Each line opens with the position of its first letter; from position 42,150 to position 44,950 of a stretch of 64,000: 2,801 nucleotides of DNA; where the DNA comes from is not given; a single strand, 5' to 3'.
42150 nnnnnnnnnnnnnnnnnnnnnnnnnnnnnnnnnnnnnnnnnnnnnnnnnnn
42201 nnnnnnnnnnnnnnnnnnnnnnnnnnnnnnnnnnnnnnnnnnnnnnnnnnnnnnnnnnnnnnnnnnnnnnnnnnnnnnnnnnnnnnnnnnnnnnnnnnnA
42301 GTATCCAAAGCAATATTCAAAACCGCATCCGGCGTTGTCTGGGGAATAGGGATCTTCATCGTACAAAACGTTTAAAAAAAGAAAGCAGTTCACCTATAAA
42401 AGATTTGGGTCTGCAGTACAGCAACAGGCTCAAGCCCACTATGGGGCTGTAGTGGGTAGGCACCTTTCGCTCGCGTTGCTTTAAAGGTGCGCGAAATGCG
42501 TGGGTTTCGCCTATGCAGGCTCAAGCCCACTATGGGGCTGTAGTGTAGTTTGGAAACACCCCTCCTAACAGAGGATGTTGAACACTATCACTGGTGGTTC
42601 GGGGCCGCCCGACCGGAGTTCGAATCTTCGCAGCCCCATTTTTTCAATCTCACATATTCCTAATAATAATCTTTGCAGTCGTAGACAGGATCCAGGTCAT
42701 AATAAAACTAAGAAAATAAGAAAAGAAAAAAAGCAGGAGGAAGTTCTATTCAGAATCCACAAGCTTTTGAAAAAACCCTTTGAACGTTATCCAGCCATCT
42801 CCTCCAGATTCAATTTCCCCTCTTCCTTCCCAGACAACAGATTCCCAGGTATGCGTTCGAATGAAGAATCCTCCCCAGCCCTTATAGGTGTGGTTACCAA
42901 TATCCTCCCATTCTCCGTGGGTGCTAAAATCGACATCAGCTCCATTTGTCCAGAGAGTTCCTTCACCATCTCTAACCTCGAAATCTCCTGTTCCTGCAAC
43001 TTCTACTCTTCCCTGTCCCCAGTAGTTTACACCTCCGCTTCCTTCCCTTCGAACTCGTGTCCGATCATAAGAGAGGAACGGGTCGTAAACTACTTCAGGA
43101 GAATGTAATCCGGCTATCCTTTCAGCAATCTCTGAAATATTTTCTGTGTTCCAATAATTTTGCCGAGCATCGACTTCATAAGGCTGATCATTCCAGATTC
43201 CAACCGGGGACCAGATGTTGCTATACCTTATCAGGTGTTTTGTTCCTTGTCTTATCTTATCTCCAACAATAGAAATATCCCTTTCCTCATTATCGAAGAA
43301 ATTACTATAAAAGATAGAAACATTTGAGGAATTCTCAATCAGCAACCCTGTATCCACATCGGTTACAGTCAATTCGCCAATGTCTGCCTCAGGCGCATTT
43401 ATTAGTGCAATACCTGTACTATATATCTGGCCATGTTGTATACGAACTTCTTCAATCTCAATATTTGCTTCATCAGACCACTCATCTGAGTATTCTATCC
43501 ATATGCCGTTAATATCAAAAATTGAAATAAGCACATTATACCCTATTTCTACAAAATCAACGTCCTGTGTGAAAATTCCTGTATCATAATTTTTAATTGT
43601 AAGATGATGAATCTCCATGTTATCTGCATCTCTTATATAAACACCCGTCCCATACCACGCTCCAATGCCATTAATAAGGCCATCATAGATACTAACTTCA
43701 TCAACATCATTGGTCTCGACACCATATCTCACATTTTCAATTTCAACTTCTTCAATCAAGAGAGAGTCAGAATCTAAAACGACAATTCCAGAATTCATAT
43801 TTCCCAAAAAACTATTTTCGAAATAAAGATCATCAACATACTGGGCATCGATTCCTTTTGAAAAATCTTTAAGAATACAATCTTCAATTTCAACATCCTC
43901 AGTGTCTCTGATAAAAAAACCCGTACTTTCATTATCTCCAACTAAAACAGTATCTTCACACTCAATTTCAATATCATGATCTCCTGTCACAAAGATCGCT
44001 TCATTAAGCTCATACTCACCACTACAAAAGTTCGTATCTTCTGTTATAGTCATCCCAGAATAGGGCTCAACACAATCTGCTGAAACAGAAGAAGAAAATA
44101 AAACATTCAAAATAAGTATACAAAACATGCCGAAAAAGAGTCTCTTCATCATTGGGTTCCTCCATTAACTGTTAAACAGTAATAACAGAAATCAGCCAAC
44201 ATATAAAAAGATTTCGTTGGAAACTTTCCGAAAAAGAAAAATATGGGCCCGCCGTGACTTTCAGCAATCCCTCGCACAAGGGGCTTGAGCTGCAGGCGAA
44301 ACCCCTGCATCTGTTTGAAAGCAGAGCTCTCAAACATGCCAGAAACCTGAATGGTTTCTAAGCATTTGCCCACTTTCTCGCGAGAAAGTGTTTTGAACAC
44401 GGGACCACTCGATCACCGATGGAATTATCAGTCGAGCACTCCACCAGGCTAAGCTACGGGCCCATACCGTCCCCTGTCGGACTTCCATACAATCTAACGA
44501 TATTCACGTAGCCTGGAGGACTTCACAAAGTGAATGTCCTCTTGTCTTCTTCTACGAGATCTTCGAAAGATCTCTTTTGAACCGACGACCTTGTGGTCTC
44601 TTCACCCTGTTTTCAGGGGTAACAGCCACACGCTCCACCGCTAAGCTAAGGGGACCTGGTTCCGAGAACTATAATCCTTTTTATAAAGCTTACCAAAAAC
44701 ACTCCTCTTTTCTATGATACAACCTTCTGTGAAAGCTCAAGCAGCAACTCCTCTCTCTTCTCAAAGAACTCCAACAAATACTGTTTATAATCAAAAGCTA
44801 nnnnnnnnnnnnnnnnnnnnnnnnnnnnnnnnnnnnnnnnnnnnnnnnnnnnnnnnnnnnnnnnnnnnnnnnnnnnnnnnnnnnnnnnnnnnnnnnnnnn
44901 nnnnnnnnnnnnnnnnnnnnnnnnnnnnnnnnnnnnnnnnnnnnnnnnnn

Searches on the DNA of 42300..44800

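Call 40: search_rna_families(source=window, start=42300, end=44800, threshold=evalue, max_evalue=1, show_alignments=3)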
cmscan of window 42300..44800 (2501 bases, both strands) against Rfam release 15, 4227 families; matches with E-value up to 1: 1.
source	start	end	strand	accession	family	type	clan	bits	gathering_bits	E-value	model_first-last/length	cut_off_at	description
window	42601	42637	+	RF01684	mascRNA-menRNA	Gene;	-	21.1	42.5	0.43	1-56/56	no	MALAT1-associated small cytoplasmic RNA/MEN beta RNA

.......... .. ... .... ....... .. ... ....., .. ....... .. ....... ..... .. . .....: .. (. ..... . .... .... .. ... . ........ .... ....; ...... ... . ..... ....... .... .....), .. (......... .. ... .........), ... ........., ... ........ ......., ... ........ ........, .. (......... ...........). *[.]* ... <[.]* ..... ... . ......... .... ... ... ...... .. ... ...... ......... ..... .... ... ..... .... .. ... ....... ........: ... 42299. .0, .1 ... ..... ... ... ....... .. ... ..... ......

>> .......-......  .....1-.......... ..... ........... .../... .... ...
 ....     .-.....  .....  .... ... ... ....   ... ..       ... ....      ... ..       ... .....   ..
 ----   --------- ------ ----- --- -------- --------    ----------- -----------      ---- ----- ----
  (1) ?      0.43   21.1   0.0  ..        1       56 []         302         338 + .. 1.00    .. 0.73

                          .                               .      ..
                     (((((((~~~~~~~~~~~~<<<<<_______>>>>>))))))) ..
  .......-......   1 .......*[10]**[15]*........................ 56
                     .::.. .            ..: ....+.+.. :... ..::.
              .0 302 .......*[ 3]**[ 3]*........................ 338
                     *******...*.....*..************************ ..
